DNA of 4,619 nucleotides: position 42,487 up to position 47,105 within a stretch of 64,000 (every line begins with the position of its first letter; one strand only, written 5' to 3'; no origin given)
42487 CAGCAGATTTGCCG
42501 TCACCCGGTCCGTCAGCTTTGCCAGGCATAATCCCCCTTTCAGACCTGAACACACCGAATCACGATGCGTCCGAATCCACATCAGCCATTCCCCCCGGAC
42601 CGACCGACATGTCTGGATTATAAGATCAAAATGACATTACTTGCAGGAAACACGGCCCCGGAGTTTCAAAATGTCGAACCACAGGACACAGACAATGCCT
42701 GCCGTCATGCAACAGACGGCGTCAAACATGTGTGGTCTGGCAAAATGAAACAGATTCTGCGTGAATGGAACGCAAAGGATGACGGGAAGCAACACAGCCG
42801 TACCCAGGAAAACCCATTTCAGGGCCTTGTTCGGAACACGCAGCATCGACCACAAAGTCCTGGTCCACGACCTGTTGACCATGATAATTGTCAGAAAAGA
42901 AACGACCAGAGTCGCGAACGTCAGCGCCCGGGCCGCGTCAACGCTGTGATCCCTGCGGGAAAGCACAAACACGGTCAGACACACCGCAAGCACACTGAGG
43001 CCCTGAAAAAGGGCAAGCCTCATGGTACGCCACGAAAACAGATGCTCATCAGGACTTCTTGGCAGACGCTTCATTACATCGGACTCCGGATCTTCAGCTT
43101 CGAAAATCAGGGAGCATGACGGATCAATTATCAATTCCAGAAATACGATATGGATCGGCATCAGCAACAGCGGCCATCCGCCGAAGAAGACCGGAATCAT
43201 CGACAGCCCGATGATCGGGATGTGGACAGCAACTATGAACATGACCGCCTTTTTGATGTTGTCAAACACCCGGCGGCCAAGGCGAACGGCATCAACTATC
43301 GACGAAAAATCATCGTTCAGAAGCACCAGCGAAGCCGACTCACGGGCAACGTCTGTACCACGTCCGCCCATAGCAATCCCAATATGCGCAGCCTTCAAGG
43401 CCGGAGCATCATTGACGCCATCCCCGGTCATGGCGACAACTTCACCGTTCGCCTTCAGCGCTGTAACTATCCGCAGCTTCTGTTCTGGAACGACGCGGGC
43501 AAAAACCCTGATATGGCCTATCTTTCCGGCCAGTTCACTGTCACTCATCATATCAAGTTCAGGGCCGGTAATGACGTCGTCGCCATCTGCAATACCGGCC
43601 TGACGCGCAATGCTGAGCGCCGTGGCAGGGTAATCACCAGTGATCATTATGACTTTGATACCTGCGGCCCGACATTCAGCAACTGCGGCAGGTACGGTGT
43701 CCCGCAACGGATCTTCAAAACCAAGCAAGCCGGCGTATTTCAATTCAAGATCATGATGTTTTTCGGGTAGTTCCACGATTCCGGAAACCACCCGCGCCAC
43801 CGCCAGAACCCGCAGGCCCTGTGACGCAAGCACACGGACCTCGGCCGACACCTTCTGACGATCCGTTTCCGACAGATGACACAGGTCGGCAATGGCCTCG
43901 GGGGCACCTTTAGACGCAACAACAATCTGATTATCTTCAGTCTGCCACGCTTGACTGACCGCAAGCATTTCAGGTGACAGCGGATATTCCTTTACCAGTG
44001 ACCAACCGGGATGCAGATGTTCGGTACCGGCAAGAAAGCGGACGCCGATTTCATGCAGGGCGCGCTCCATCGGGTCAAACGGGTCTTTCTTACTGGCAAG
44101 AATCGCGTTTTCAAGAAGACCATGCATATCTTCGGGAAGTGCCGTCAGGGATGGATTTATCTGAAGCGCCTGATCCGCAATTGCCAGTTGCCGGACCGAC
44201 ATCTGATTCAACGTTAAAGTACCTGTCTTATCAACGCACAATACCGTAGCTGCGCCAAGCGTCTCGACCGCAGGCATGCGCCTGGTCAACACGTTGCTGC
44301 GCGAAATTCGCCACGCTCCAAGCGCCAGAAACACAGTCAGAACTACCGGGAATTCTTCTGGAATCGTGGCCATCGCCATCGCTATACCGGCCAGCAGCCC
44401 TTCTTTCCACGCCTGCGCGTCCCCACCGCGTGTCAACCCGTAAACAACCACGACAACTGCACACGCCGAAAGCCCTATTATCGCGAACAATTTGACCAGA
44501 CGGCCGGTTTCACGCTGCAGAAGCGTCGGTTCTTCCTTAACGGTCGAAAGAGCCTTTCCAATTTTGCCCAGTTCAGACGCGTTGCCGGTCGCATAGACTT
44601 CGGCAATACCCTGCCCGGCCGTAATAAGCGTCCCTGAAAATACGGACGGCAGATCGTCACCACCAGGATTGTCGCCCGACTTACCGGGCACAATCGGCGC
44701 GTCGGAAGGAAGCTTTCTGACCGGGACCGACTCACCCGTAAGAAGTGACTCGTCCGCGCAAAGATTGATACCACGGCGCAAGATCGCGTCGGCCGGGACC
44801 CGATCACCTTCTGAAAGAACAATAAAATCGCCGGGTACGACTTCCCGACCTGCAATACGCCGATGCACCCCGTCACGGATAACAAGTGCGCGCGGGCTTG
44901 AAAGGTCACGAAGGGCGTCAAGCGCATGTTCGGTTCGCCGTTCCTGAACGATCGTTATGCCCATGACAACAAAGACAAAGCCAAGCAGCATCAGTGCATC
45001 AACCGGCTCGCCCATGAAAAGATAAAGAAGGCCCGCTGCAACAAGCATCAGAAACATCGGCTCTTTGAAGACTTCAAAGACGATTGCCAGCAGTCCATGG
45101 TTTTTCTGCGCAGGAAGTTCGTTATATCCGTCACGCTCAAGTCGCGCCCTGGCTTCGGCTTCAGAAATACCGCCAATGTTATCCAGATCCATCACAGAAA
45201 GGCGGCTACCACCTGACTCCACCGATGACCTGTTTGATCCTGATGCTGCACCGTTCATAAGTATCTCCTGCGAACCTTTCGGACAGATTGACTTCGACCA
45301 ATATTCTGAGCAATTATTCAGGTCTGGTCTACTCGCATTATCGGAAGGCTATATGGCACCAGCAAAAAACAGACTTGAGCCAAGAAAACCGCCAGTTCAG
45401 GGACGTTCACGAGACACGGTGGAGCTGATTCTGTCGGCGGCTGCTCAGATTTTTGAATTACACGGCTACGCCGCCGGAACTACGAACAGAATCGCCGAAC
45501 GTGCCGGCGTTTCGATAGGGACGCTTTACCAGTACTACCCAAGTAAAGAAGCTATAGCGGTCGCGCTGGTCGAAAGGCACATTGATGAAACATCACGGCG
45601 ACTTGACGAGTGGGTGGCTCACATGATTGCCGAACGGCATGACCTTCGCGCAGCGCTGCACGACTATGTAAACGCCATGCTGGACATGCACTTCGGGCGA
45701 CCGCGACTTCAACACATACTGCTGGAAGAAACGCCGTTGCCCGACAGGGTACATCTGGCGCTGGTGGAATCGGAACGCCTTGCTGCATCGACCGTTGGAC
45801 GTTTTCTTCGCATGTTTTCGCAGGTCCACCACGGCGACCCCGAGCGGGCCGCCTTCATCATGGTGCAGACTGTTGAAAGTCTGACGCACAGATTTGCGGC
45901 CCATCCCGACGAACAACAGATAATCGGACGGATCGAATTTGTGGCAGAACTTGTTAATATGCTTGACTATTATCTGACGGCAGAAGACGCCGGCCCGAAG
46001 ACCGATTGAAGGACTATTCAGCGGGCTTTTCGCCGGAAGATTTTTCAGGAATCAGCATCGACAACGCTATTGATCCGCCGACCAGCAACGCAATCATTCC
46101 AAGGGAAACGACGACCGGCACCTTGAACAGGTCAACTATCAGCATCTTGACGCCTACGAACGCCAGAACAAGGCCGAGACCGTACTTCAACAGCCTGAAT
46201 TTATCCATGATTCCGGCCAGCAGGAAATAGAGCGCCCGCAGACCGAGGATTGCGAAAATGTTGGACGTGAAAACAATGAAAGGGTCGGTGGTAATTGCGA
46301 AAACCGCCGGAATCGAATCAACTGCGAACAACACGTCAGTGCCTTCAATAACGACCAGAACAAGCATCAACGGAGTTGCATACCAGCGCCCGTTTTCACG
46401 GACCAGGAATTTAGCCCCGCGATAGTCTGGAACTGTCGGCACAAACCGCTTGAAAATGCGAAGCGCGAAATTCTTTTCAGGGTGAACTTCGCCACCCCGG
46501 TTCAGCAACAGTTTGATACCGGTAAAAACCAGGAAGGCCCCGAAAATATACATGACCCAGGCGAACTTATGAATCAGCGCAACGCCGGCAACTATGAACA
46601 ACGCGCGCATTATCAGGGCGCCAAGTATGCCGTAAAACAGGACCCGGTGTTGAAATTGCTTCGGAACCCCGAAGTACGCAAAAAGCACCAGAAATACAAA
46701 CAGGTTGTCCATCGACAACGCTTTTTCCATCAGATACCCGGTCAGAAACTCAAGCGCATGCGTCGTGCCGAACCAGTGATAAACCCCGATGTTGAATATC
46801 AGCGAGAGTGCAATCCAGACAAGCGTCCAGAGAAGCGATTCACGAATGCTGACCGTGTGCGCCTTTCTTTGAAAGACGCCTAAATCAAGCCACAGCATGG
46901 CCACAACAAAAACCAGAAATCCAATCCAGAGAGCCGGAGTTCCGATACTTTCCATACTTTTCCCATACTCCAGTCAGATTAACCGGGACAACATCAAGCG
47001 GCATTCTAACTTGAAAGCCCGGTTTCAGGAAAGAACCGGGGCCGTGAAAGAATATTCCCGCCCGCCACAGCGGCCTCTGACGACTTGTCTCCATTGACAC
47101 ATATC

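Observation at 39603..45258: pilT translationally coupled to a HEAT-repeat-extended PilT paralog, downstream of a P2-type cation pump with its own TetR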

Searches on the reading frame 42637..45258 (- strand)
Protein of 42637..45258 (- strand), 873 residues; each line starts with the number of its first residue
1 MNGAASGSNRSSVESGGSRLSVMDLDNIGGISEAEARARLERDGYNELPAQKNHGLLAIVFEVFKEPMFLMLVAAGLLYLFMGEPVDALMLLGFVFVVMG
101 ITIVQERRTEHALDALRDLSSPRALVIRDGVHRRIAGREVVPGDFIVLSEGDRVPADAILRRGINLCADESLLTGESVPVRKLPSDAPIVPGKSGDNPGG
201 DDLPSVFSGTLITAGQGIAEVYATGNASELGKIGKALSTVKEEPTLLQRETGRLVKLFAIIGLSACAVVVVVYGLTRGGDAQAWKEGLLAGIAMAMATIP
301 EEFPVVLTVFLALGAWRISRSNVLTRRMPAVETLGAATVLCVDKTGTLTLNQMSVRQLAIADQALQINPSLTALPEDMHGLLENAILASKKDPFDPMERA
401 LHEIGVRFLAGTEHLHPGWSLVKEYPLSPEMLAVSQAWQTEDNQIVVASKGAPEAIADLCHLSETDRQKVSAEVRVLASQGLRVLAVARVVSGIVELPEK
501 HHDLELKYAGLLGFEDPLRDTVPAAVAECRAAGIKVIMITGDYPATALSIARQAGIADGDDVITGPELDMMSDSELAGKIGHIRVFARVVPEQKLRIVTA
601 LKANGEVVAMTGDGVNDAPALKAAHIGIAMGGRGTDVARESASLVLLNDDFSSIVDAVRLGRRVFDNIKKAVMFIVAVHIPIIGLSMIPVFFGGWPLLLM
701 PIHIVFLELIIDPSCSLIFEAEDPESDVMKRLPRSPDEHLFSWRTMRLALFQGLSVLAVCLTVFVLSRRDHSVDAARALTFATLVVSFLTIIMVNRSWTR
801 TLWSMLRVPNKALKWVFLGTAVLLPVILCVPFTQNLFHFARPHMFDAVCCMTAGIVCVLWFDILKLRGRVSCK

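Call 7: search_protein_families(library=pfam, proteins=[window:42637-45258:-], max_evalue=0.01)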
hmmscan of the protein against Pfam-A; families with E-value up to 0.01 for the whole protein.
window:42637-45258:- (873 aa): 7 families
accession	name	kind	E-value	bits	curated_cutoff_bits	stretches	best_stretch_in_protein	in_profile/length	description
PF00122.25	E1-E2_ATPase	-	4.1e-42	144.2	28.1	1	119-320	2-180/181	E1-E2 ATPase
PF00689.26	Cation_ATPase_C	-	2.6e-33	115.7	27.3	1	696-866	1-174/175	Cation transporting ATPase, C-terminus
PF00702.32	Hydrolase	-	1.5e-20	74.9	26.4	1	339-625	3-191/191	haloacid dehalogenase-like hydrolase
PF00690.31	Cation_ATPase_N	-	9e-10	38.5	20.4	1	27-78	17-68/69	Cation transporter/ATPase, N-terminus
PF12710.13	HAD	-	1.4e-05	26.1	27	1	523-622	91-189/189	haloacid dehalogenase-like hydrolase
PF08282.18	Hydrolase_3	-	0.00079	19.7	20.9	1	598-657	196-254/255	haloacid dehalogenase-like hydrolase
PF13246.12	Cation_ATPase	-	0.0064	16.9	21.7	0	395-460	22-88/91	Cation transport ATPase (P-type)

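Call 8: search_protein_families(library=ncbifam, proteins=[window:42637-45258:-], max_evalue=0.001)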
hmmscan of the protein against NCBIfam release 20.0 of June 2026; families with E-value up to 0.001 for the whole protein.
window:42637-45258:- (873 aa): 23 families
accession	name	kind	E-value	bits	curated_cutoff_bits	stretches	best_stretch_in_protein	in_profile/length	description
TIGR01522.1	ATPase-IIA2_Ca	equivalog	6.1e-146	487.4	798.3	1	20-848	13-830/854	calcium-transporting P-type ATPase, PMR1-type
TIGR01116.1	ATPase-IIA1_Ca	equivalog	1.8e-115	386.9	703.4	2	461-869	421-799/799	calcium-translocating P-type ATPase, SERCA-type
TIGR01647.1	ATPase-IIIA_H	equivalog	2.1e-112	376.7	615.5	1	30-717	1-643/755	plasma-membrane proton-efflux P-type ATPase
TIGR01523.1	ATPase-IID_K-Na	equivalog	1.6e-110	370.3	645.05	3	395-766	459-856/997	potassium/sodium efflux P-type ATPase, fungal-type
TIGR01517.1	ATPase-IIB_Ca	equivalog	3.6e-107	359.6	507.05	1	24-864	49-876/882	calcium-translocating P-type ATPase, PMCA-type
TIGR01524.1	ATPase-IIIB_Mg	equivalog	1.9e-96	323.8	610.75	1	29-721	32-717/867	magnesium-translocating P-type ATPase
TIGR01106.1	ATPase-IIC_X-K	subfamily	2.4e-91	307.1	946.1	3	562-750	638-828/997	Na,H/K antiporter P-type ATPase subunit alpha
NF011702.0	PRK15122.1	subfamily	1e-83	281.8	975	1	28-714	47-748/907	magnesium-translocating P-type ATPase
TIGR01494.1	ATPase_P-type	subfamily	7.2e-83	278.6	62.3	4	577-694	356-468/478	HAD-IC family P-type ATPase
TIGR01525.1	ATPase-IB_hvy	subfamily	6.2e-69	233.3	346.25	2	70-557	4-427/560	heavy metal translocating P-type ATPase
TIGR01657.1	P-ATPase-V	hypoth_equivalog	2.5e-68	230.6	618.25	2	30-563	139-704/1055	ATP13A2 family polyamine export P-type ATPase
TIGR01512.1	ATPase-IB2_Cd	subfamily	1.4e-52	179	313.5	3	575-688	358-466/494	cadmium family heavy metal-translocating P-type ATPase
TIGR01511.1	ATPase-IB1_Cu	subfamily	4.6e-46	157.8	397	3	576-678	402-499/542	copper-translocating P-type ATPase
NF008262.1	PRK11033.1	equivalog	5e-40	137.6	1005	3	577-674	593-687/731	zinc/cadmium/mercury/lead-transporting ATPase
NF007952.0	PRK10671.1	equivalog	2.1e-37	128.8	1316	3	576-683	687-796/838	copper-exporting P-type ATPase CopA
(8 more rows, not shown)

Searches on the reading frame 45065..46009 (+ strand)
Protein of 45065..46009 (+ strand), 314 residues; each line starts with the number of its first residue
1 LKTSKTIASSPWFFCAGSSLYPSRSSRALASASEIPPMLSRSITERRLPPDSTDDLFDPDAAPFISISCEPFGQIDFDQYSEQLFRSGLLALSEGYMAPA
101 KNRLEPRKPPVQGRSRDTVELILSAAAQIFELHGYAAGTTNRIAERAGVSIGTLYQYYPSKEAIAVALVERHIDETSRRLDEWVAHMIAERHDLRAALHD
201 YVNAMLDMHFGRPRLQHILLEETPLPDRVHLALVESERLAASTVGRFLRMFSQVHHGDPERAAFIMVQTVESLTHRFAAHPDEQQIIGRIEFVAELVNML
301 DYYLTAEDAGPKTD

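Call 7: search_protein_families(library=pfam, proteins=[window:45065-46009:+], max_evalue=0.01)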
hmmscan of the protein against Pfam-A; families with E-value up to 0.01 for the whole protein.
window:45065-46009:+ (314 aa): 2 families
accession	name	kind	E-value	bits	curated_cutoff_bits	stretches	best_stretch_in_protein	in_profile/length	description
PF00440.29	TetR_N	-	1.8e-16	60.1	24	1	122-168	1-47/47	Bacterial regulatory proteins, tetR family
PF17918.6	TetR_C_15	-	9.8e-12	45.9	26.8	1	193-304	1-108/108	Tetracyclin repressor-like, C-terminal domain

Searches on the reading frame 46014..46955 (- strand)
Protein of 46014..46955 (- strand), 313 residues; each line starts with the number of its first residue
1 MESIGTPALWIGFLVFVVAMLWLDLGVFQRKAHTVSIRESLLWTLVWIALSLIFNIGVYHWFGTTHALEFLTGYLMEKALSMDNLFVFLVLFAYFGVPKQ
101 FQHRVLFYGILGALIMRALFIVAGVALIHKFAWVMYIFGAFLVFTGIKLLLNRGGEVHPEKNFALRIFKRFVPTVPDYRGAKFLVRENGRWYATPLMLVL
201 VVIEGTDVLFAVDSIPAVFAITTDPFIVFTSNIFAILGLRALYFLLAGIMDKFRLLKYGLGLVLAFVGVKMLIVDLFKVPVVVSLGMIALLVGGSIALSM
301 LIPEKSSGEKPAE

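Call 7: search_protein_families(library=pfam, proteins=[window:46014-46955:-], max_evalue=0.01)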
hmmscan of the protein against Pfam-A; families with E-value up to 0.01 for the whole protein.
window:46014-46955:- (313 aa): 1 family
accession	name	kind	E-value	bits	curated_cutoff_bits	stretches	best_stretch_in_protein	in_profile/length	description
PF03741.22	TerC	-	1.8e-53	181.3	27.8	1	71-273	1-176/178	Integral membrane protein TerC family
